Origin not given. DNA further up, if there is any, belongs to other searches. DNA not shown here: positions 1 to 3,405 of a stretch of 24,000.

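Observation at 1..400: In-frame TAA truncates the second target-recognition domain, and the frame stays open to the window edge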

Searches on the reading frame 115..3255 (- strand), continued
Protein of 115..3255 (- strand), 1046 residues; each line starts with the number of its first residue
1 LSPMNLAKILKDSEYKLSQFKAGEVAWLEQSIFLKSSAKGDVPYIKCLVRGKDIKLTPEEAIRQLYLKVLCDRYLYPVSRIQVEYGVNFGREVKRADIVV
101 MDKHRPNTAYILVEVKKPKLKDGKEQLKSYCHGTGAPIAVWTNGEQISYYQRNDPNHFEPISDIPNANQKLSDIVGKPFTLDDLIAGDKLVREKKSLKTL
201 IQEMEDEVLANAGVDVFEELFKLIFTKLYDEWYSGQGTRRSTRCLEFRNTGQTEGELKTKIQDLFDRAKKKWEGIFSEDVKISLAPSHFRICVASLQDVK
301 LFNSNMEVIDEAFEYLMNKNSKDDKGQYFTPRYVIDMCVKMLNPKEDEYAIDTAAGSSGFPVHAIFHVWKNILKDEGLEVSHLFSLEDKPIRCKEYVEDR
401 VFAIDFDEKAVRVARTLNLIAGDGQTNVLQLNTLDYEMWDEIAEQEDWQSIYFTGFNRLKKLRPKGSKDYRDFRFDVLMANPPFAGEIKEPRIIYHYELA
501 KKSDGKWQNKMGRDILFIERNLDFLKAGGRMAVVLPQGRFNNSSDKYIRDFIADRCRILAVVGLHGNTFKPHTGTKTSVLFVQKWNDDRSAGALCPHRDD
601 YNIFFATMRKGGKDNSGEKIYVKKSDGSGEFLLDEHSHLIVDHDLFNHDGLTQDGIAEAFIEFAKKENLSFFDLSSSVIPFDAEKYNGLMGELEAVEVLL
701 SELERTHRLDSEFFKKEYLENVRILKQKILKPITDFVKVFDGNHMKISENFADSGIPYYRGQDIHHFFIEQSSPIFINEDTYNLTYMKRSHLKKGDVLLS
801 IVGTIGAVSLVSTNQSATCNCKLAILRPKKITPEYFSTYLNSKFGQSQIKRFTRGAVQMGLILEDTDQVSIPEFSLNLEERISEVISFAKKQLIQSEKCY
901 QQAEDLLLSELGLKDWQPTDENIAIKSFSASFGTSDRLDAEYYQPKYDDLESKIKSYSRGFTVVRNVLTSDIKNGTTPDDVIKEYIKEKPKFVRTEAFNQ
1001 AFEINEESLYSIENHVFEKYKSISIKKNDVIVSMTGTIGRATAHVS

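Call 7: find_homologous_proteins(query=window:118-3255:-)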
Query window:118-3255:- (1046 aa): 8000 proteins with E <= 0.001 among 8000 candidates; the best 120 are listed.
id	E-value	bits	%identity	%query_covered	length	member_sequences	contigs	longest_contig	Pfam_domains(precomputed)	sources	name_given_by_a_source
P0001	0.0e+0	2386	100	100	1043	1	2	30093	PF02384.23,PF07669.18,PF13588.13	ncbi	-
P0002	0.0e+0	1828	79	100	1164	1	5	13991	PF02384.23,PF07669.18,PF13588.13,PF01420.26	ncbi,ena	-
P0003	0.0e+0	1746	74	100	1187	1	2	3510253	PF02384.23,PF07669.18,PF13588.13,PF01420.26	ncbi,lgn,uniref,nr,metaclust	ncbi:type I restriction-modification system methyltransferase subunit [Synechococcus sp. PCC 7502]|u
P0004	0.0e+0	1731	74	99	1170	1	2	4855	PF02384.23,PF07669.18,PF13588.13,PF01420.26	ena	-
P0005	0.0e+0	1700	71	100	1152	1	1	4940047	PF02384.23,PF07669.18,PF13588.13,PF01420.26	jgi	jgi:type I restriction enzyme M protein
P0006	0.0e+0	1688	76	90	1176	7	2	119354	PF02384.23,PF07669.18,PF13588.13,PF01420.26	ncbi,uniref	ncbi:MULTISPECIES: N-6 DNA methylase [unclassified Microcoleus]|uniref:N-6 DNA methylase n=1 Tax=unc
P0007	0.0e+0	1687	73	95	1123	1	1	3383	PF02384.23,PF07669.18,PF13588.13,PF01420.26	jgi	jgi:type I restriction enzyme M protein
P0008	0.0e+0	1678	70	99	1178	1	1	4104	PF02384.23,PF07669.18,PF13588.13,PF01420.26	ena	-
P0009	0.0e+0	1674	76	91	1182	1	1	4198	PF02384.23,PF07669.18,PF13588.13,PF01420.26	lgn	-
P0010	0.0e+0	1645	69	99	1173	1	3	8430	PF02384.23,PF07669.18,PF13588.13,PF01420.26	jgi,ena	-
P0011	0.0e+0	1623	69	100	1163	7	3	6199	PF02384.23,PF07669.18,PF13588.13,PF01420.26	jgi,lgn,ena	-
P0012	0.0e+0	1606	68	99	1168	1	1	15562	PF04313.21,PF02384.23,PF07669.18,PF13588.13,PF01420.26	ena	-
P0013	0.0e+0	1603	68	99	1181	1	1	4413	PF02384.23,PF07669.18,PF13588.13,PF01420.26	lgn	-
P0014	0.0e+0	1554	67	100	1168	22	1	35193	PF02384.23,PF07669.18,PF13588.13,PF01420.26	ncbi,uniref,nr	ncbi:MAG: DNA methylase [Microcystis aeruginosa DA14]|uniref:DNA methylase n=1 Tax=Microcystis aerug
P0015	0.0e+0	1552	67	100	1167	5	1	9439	PF02384.23,PF07669.18,PF13588.13,PF01420.26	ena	-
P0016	0.0e+0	1535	71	93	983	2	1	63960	PF02384.23,PF07669.18,PF13588.13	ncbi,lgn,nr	ncbi:MAG: N-6 DNA methylase [Cyanobacteria bacterium]|nr:N-6 DNA methylase [Cyanobacteriota bacteriu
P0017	0.0e+0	1528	66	99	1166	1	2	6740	PF02384.23,PF07669.18,PF13588.13,PF01420.26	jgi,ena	jgi:type I restriction enzyme M protein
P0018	0.0e+0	1521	65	100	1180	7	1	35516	PF02384.23,PF07669.18,PF13588.13,PF01420.26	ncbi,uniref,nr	ncbi:N-6 DNA methylase [Microcystis flos-aquae FACHB-1344]|uniref:N-6 DNA methylase n=1 Tax=Microcys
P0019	0.0e+0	1516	66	99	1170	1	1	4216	PF02384.23,PF07669.18,PF13588.13,PF01420.26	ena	-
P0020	0.0e+0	1503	64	100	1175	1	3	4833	PF02384.23,PF07669.18,PF13588.13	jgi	jgi:type I restriction enzyme M protein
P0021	0.0e+0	1501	64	99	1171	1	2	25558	PF02384.23,PF07669.18,PF13588.13,PF01420.26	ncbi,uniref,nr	ncbi:type I restriction enzyme EcoKI M protein [Microcystis aeruginosa NIES-1211]|uniref:N-6 DNA met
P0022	0.0e+0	1492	64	99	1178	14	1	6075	PF02384.23,PF07669.18,PF13588.13,PF01420.26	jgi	jgi:type I restriction enzyme M protein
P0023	0.0e+0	1489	65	99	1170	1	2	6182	PF02384.23,PF07669.18,PF13588.13,PF01420.26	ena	-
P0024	0.0e+0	1486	65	99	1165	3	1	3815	PF02384.23,PF07669.18,PF13588.13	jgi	jgi:type I restriction enzyme M protein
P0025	0.0e+0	1485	64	100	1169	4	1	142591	PF02384.23,PF07669.18,PF13588.13,PF01420.26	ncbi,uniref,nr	ncbi:N-6 DNA methylase [Anabaena sp. FACHB-1250]|uniref:N-6 DNA methylase n=1 Tax=Anabaena sp. FACHB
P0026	0.0e+0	1485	64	99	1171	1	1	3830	PF02384.23,PF07669.18,PF13588.13,PF01420.26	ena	-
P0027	0.0e+0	1484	64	99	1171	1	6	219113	PF02384.23,PF07669.18,PF13588.13,PF01420.26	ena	-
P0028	0.0e+0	1483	65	99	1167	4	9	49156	PF02384.23,PF07669.18,PF13588.13,PF01420.26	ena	-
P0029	0.0e+0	1483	64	100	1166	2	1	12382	PF02384.23,PF07669.18,PF13588.13,PF01420.26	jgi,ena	jgi:type I restriction enzyme M protein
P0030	0.0e+0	1481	65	99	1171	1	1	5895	PF02384.23,PF07669.18,PF13588.13,PF01420.26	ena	-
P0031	0.0e+0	1480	65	99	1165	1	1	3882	PF02384.23,PF07669.18,PF13588.13,PF01420.26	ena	-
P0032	0.0e+0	1478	69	90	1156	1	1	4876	PF02384.23,PF07669.18,PF13588.13,PF01420.26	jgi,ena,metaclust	metaclust:\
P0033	0.0e+0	1478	63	99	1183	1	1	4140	PF02384.23,PF07669.18,PF13588.13,PF01420.26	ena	-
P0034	0.0e+0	1477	65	99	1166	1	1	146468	PF02384.23,PF07669.18,PF13588.13,PF01420.26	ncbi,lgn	-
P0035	0.0e+0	1477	64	99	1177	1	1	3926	PF02384.23,PF07669.18,PF13588.13,PF01420.26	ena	-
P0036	0.0e+0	1476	63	99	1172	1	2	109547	PF02384.23,PF07669.18,PF13588.13,PF01420.26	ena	-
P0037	0.0e+0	1476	69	90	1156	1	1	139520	PF02384.23,PF07669.18,PF13588.13,PF01420.26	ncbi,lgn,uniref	ncbi:MAG: N-6 DNA methylase [Coleofasciculus chthonoplastes F3-SA18-01]|uniref:N-6 DNA methylase n=1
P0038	0.0e+0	1474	63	99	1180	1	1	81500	PF02384.23,PF07669.18,PF13588.13,PF01420.26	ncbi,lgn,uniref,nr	ncbi:N-6 DNA methylase [Microcystis aeruginosa]|uniref:Type IIS restriction enzyme Eco57I n=1 Tax=Mi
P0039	0.0e+0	1471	64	100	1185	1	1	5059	PF02384.23,PF07669.18,PF13588.13,PF01420.26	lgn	-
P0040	0.0e+0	1469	64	99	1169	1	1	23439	PF02384.23,PF07669.18,PF13588.13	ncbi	-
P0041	0.0e+0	1469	63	99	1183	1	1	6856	PF02384.23,PF07669.18,PF13588.13,PF01420.26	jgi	jgi:type I restriction enzyme M protein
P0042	0.0e+0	1467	64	99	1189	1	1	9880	PF04313.21,PF02384.23,PF07669.18,PF13588.13,PF01420.26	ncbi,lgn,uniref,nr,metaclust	ncbi:N-6 DNA methylase [Pseudanabaena sp. 'Roaring Creek']|uniref:N-6 DNA methylase n=1 Tax=Pseudana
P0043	0.0e+0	1466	74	69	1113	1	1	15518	PF02384.23,PF07669.18,PF13588.13,PF01420.26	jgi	jgi:type I restriction enzyme M protein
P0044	0.0e+0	1465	63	99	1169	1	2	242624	PF04313.21,PF02384.23,PF07669.18,PF13588.13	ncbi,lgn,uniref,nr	ncbi:N-6 DNA methylase [Planktothrix mougeotii]|uniref:N-6 DNA methylase n=1 Tax=Planktothrix mougeo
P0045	0.0e+0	1465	68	91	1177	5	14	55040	PF02384.23,PF07669.18,PF13588.13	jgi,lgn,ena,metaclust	jgi:type I restriction enzyme M protein|metaclust:\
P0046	0.0e+0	1464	64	99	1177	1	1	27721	PF02384.23,PF07669.18,PF13588.13,PF01420.26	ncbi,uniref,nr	ncbi:MAG: N-6 DNA methylase [Microcystis sp. M113S1]|uniref:N-6 DNA methylase n=1 Tax=Microcystis sp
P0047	0.0e+0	1463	64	99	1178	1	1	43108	PF02384.23,PF07669.18,PF13588.13,PF01420.26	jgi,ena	jgi:type I restriction enzyme M protein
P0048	0.0e+0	1462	63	99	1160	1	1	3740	PF02384.23,PF07669.18,PF13588.13,PF01420.26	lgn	-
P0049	0.0e+0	1462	63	99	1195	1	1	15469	PF02384.23,PF07669.18,PF13588.13,PF01420.26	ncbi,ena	-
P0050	0.0e+0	1457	63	99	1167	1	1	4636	PF04313.21,PF02384.23,PF07669.18,PF13588.13,PF01420.26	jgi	-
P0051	0.0e+0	1454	62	99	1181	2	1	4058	PF02384.23,PF07669.18,PF13588.13,PF01420.26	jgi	-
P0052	0.0e+0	1454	64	99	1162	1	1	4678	PF02384.23,PF07669.18,PF13588.13,PF01420.26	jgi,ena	jgi:type I restriction enzyme M protein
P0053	0.0e+0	1453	64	99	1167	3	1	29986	PF02384.23,PF07669.18,PF13588.13,PF01420.26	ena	-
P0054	0.0e+0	1452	67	92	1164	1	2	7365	PF02384.23,PF07669.18,PF13588.13,PF01420.26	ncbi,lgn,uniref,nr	ncbi:MAG: DNA methylase [Microcystis aeruginosa Ma_MB_S_20031200_S102]|uniref:DNA methylase n=1 Tax=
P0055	0.0e+0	1451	64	99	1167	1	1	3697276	PF02384.23,PF07669.18,PF13588.13,PF01420.26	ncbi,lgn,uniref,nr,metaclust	ncbi:N-6 DNA methylase [Synechococcus sp. PCC 6312]|uniref:N-6 DNA methylase n=1 Tax=Synechococcus s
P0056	0.0e+0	1451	63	99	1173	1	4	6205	PF02384.23,PF07669.18,PF13588.13,PF01420.26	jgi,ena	-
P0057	0.0e+0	1450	63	100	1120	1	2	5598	PF02384.23,PF07669.18,PF13588.13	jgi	jgi:type I restriction enzyme M protein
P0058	0.0e+0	1448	63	99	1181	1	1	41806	PF02384.23,PF07669.18,PF13588.13,PF01420.26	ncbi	ncbi:MAG: N-6 DNA methylase [Dolichospermum lemmermannii FEM_B0920]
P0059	0.0e+0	1448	64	100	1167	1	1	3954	PF02384.23,PF07669.18,PF13588.13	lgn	-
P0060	0.0e+0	1447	63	99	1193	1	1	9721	PF02384.23,PF07669.18,PF13588.13,PF01420.26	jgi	jgi:type I restriction enzyme M protein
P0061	0.0e+0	1447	63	100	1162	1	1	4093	PF02384.23,PF07669.18,PF13588.13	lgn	-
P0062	0.0e+0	1447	63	99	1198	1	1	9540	PF02384.23,PF07669.18,PF13588.13,PF01420.26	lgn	-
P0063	0.0e+0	1446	62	99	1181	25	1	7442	PF02384.23,PF07669.18,PF13588.13,PF01420.26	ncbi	-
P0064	0.0e+0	1445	63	99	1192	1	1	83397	PF02384.23,PF07669.18,PF13588.13,PF01420.26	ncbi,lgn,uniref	ncbi:MAG: N-6 DNA methylase [Nostoc sp.]|uniref:N-6 DNA methylase n=2 Tax=Nostoc sp. TaxID=1180 RepI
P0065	0.0e+0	1445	62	100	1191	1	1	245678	PF02384.23,PF07669.18,PF13588.13,PF01420.26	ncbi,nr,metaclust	ncbi:DNA methylase [Nostoc sp. MBR 210]|nr:DNA methylase [Nostoc sp. MBR 210]|metaclust:status=activ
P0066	0.0e+0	1444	62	99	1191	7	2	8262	PF02384.23,PF07669.18,PF13588.13,PF01420.26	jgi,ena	jgi:type I restriction enzyme M protein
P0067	0.0e+0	1443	63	100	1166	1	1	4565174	PF02384.23,PF07669.18,PF13588.13,PF01420.26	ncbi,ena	-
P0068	0.0e+0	1443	62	99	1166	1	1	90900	PF02384.23,PF07669.18,PF13588.13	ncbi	ncbi:MAG: N-6 DNA methylase [Dolichospermum sp.]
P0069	0.0e+0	1443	63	99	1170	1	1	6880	PF02384.23,PF07669.18,PF13588.13,PF01420.26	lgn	-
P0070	0.0e+0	1443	63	99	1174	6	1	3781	PF02384.23,PF07669.18,PF13588.13,PF01420.26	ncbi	ncbi:MAG: N-6 DNA methylase [Dolichospermum sp.]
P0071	0.0e+0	1443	63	99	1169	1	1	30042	PF02384.23,PF07669.18,PF13588.13,PF01420.26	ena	-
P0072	0.0e+0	1443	63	99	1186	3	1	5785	PF02384.23,PF07669.18,PF13588.13,PF01420.26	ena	-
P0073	0.0e+0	1442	62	99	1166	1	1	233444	PF02384.23,PF07669.18,PF13588.13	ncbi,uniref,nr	ncbi:N-6 DNA methylase [Dolichospermum sp. FACHB-1091]|uniref:N-6 DNA methylase n=1 Tax=Dolichosperm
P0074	0.0e+0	1442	63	100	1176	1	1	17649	PF02384.23,PF07669.18,PF13588.13,PF01420.26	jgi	jgi:type I restriction enzyme M protein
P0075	0.0e+0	1442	62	99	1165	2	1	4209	PF02384.23,PF07669.18,PF13588.13,PF01420.26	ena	-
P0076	0.0e+0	1441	63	99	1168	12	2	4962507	PF02384.23,PF07669.18,PF13588.13,PF01420.26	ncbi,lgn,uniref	ncbi:N-6 DNA methylase [Microcystis sp. BLCC-F210]|uniref:N-6 DNA methylase n=1 Tax=Microcystis sp. 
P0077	0.0e+0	1440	63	99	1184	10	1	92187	PF02384.23,PF07669.18,PF13588.13,PF01420.26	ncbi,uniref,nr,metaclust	ncbi:N-6 DNA methylase [Microcystis aeruginosa]|uniref:N-6 DNA methylase n=1 Tax=Microcystis aerugin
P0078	0.0e+0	1439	63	99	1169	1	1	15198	PF02384.23,PF07669.18,PF13588.13,PF01420.26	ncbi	ncbi:MAG: N-6 DNA methylase [Dolichospermum sp.]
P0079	0.0e+0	1438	62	100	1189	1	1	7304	PF02384.23,PF07669.18,PF13588.13,PF01420.26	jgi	jgi:type I restriction enzyme M protein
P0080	0.0e+0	1438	63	99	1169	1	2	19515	PF02384.23,PF07669.18,PF13588.13,PF01420.26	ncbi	ncbi:MAG: N-6 DNA methylase [Dolichospermum sp.]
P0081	0.0e+0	1436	66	92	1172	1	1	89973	PF02384.23,PF07669.18,PF13588.13,PF01420.26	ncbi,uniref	ncbi:N-6 DNA methylase [Microcoleus sp. AT3-A2]|uniref:N-6 DNA methylase n=1 Tax=Microcoleus sp. AT3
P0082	0.0e+0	1436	62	100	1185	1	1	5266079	PF02384.23,PF07669.18,PF13588.13,PF01420.26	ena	-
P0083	0.0e+0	1435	63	99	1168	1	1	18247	PF02384.23,PF07669.18,PF13588.13,PF01420.26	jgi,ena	-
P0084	0.0e+0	1435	62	100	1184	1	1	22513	PF02384.23,PF07669.18,PF13588.13,PF01420.26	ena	-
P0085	0.0e+0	1434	63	99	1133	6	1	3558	PF02384.23,PF07669.18,PF13588.13,PF01420.26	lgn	-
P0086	0.0e+0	1433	62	99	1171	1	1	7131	PF02384.23,PF07669.18,PF13588.13,PF01420.26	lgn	-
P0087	0.0e+0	1432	61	100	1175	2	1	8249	PF02384.23,PF07669.18,PF13588.13,PF01420.26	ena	-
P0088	0.0e+0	1431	63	100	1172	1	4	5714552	PF02384.23,PF07669.18,PF13588.13,PF01420.26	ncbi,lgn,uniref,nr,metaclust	ncbi:N-6 DNA methylase [Anabaena sp. PCC 7108]|uniref:N-6 DNA methylase n=1 Tax=Anabaena sp. PCC 710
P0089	0.0e+0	1431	63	99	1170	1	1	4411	PF02384.23,PF07669.18,PF13588.13,PF01420.26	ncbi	ncbi:MAG: N-6 DNA methylase [Microcystis aeruginosa]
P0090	0.0e+0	1430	62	99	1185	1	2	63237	PF02384.23,PF07669.18,PF13588.13,PF01420.26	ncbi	-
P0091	0.0e+0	1430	63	99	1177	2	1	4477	PF02384.23,PF07669.18,PF13588.13,PF01420.26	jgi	jgi:type I restriction enzyme M protein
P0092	0.0e+0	1429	63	99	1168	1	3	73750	PF02384.23,PF07669.18,PF13588.13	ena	-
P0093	0.0e+0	1429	66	90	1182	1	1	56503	PF02384.23,PF07669.18,PF13588.13,PF01420.26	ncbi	-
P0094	0.0e+0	1428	62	99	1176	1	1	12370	PF02384.23,PF07669.18,PF13588.13,PF01420.26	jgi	jgi:type I restriction enzyme M protein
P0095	0.0e+0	1428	62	99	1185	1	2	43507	PF02384.23,PF07669.18,PF13588.13,PF01420.26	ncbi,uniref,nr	ncbi:MAG: N-6 DNA methylase [Microcystis sp. LE17-20A]|uniref:N-6 DNA methylase n=1 Tax=unclassified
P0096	0.0e+0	1428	63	100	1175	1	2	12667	PF02384.23,PF07669.18,PF13588.13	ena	-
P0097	0.0e+0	1427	63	99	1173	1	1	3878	PF02384.23,PF07669.18,PF13588.13,PF01420.26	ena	-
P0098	0.0e+0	1427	67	91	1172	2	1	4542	PF02384.23,PF07669.18,PF13588.13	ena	-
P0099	0.0e+0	1427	67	92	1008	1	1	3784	PF02384.23,PF07669.18,PF13588.13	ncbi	ncbi:MAG: N-6 DNA methylase, partial [Dolichospermum sp.]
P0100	0.0e+0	1426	62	100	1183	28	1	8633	PF02384.23,PF07669.18,PF13588.13,PF01420.26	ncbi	ncbi:MAG: N-6 DNA methylase [Pseudanabaena sp.]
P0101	0.0e+0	1424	66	90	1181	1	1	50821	PF02384.23,PF07669.18,PF13588.13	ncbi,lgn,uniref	ncbi:N-6 DNA methylase [Nostoc sp.]|uniref:N-6 DNA methylase n=1 Tax=Nostoc sp. TaxID=1180 RepID=UPI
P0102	0.0e+0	1424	63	100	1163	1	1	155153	PF02384.23,PF07669.18,PF13588.13,PF01420.26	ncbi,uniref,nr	ncbi:N-6 DNA methylase [Laspinema sp. A4]|uniref:N-6 DNA methylase n=1 Tax=Laspinema sp. D2d TaxID=2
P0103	0.0e+0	1423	62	99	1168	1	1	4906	PF02384.23,PF07669.18,PF13588.13,PF01420.26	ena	-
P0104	0.0e+0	1423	64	99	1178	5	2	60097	PF02384.23,PF07669.18,PF13588.13,PF01420.26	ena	-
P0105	0.0e+0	1423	62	100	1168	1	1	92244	PF02384.23,PF07669.18,PF13588.13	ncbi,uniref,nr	ncbi:N-6 DNA methylase [Thermosynechococcaceae cyanobacterium BACA0444]|uniref:N-6 DNA methylase n=1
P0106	0.0e+0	1423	67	90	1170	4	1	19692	PF02384.23,PF07669.18,PF13588.13,PF01420.26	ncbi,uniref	ncbi:N-6 DNA methylase [Microcoleus sp. Pol12B4]|uniref:N-6 DNA methylase n=1 Tax=Microcoleus sp. Po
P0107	0.0e+0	1422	62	100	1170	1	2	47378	PF02384.23,PF07669.18,PF13588.13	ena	-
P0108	0.0e+0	1420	67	90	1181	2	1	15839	PF02384.23,PF07669.18,PF13588.13,PF01420.26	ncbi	-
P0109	0.0e+0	1419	63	99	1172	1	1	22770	PF02384.23,PF07669.18,PF13588.13,PF01420.26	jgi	jgi:type I restriction enzyme M protein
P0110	0.0e+0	1419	63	99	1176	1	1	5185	PF02384.23,PF07669.18,PF13588.13,PF01420.26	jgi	jgi:type I restriction enzyme M protein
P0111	0.0e+0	1418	61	99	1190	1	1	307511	PF02384.23,PF07669.18,PF13588.13,PF01420.26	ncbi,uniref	ncbi:N-6 DNA methylase [Nostoc sp.]|uniref:N-6 DNA methylase n=1 Tax=Nostoc sp. TaxID=1180 RepID=UPI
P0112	0.0e+0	1418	62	99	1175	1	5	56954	PF02384.23,PF07669.18,PF13588.13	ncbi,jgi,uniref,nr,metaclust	ncbi:MAG: DNA methylase [Microcystis aeruginosa Ma_MB_F_20061100_S19]|uniref:EcoKI restriction-modif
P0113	0.0e+0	1417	61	99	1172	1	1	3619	PF02384.23,PF07669.18,PF13588.13,PF01420.26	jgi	-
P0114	0.0e+0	1417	61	100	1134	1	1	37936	PF02384.23,PF07669.18,PF13588.13,PF01420.26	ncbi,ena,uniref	ncbi:N-6 DNA methylase [uncultured Nostoc sp.]|uniref:N-6 DNA methylase n=1 Tax=uncultured Nostoc sp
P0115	0.0e+0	1416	66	90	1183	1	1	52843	PF02384.23,PF07669.18,PF13588.13,PF01420.26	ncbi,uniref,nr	ncbi:N-6 DNA methylase [Nostoc sp. LEGE 12450]|uniref:N-6 DNA methylase n=1 Tax=Nostoc sp. LEGE 1245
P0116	0.0e+0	1416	62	100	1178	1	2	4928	PF02384.23,PF07669.18,PF13588.13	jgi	jgi:type I restriction enzyme M protein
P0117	0.0e+0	1415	62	99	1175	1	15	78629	PF02384.23,PF07669.18,PF13588.13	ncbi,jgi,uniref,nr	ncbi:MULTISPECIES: N-6 DNA methylase [unclassified Microcystis]|jgi:type I restriction enzyme M prot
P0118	0.0e+0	1415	67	89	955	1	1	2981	PF02384.23,PF07669.18,PF13588.13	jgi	jgi:type I restriction enzyme M protein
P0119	0.0e+0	1415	62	99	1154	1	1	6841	PF02384.23,PF07669.18,PF13588.13,PF01420.26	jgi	jgi:type I restriction enzyme M protein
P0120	0.0e+0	1413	60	99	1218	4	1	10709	PF02384.23,PF07669.18,PF13588.13,PF01420.26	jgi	jgi:type I restriction enzyme M protein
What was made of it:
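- Checked: 116 of the 120 best homologues are 1113-1218 aa. The few shorter ones include one labelled partial (call 7).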
